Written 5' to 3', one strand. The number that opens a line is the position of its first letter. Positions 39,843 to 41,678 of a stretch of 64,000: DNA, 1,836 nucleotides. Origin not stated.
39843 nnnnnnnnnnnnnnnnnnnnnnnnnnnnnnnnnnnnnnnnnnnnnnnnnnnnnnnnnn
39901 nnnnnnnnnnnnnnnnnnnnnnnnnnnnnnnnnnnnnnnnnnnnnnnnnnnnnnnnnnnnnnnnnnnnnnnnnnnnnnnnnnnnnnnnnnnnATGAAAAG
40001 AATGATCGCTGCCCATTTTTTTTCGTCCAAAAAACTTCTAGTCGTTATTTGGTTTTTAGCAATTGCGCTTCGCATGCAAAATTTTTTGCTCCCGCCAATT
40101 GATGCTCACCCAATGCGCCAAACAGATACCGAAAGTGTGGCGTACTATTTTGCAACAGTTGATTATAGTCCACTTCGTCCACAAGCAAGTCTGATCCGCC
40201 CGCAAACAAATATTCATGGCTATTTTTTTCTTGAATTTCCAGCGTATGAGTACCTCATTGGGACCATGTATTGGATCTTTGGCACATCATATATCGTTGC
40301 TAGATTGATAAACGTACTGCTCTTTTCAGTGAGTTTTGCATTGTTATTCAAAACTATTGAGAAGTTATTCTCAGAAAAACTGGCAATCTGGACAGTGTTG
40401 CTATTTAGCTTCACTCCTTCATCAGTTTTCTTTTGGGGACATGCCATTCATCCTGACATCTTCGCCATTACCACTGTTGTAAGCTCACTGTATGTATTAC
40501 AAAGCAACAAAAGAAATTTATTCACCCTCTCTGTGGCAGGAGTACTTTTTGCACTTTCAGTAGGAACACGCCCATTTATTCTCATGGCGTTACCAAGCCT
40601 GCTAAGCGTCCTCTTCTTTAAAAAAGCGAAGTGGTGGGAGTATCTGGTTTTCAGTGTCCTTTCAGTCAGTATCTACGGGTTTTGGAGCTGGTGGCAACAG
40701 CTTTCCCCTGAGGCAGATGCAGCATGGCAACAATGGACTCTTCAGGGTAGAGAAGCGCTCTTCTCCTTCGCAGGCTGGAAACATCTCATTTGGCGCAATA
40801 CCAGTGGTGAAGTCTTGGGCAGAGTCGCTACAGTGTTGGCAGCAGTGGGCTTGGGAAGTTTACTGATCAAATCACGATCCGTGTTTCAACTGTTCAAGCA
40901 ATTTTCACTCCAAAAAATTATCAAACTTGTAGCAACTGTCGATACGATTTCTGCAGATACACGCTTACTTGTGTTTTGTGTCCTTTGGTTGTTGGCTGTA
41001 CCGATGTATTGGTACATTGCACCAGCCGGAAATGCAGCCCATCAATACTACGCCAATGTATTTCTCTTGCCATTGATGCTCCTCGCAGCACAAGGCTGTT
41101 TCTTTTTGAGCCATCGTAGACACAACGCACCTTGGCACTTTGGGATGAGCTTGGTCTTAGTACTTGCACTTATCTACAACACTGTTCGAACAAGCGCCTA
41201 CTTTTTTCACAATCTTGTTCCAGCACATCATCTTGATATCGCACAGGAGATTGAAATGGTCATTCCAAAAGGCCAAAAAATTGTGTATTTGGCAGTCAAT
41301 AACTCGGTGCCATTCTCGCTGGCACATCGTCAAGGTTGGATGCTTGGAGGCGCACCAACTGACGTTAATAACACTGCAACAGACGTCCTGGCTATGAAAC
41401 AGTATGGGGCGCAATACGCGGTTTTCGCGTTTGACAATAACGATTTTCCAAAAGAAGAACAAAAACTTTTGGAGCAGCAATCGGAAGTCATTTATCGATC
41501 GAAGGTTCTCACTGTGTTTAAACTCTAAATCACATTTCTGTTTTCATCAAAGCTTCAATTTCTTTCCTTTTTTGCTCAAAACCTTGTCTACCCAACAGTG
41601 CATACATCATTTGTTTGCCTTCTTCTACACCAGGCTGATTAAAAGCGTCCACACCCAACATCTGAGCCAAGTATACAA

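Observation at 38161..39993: Wzy_C/O-antigen-ligase-like protein with a Ser/Thr-rich periplasmic insert and 65-nt overlap with the upstream GT2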

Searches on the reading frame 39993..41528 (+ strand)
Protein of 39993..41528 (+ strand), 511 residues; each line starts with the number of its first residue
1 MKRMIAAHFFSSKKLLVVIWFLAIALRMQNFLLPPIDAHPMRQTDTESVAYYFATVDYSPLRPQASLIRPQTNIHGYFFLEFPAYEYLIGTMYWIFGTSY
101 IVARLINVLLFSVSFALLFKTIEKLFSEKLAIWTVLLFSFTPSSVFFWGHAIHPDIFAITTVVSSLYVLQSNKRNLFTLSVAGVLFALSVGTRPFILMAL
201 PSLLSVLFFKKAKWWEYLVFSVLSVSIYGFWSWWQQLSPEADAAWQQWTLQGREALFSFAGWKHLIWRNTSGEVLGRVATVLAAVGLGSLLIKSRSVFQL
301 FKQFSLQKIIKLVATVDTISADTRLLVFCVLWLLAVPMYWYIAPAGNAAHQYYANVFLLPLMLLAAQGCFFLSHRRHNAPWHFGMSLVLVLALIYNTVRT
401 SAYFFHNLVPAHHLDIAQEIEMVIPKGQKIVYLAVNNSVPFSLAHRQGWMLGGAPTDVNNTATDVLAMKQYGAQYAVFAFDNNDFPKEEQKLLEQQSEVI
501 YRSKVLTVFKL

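Call 5: search_protein_families(library=pfam, proteins=[window:39993-41528:+], max_evalue=0.01)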
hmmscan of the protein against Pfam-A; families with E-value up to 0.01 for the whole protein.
window:39993-41528:+ (511 aa): 1 family
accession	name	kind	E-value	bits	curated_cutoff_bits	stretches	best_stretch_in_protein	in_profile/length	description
PF13231.12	PMT_2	-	3.8e-09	37.4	26.1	1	83-228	4-154/160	Dolichyl-phosphate-mannose-protein mannosyltransferase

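Call 6: search_protein_families(library=ncbifam, proteins=[window:39993-41528:+], max_evalue=0.01)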
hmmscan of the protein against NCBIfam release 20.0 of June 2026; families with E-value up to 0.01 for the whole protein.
window:39993-41528:+ (511 aa): 1 family
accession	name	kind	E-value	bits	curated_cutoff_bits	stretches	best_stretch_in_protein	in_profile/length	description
NF047440.1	LA3751_2_3_fam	subfamily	0.00027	19.9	200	1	75-236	74-241/460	LA_3751/LA_3752 family putative glycosyltransferase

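Call 90: search_solved_structures(query=window:39993-41528:+, max_evalue=1)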
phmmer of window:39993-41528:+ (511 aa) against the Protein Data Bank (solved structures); distinct sequences matched with E-value up to 1: 0.
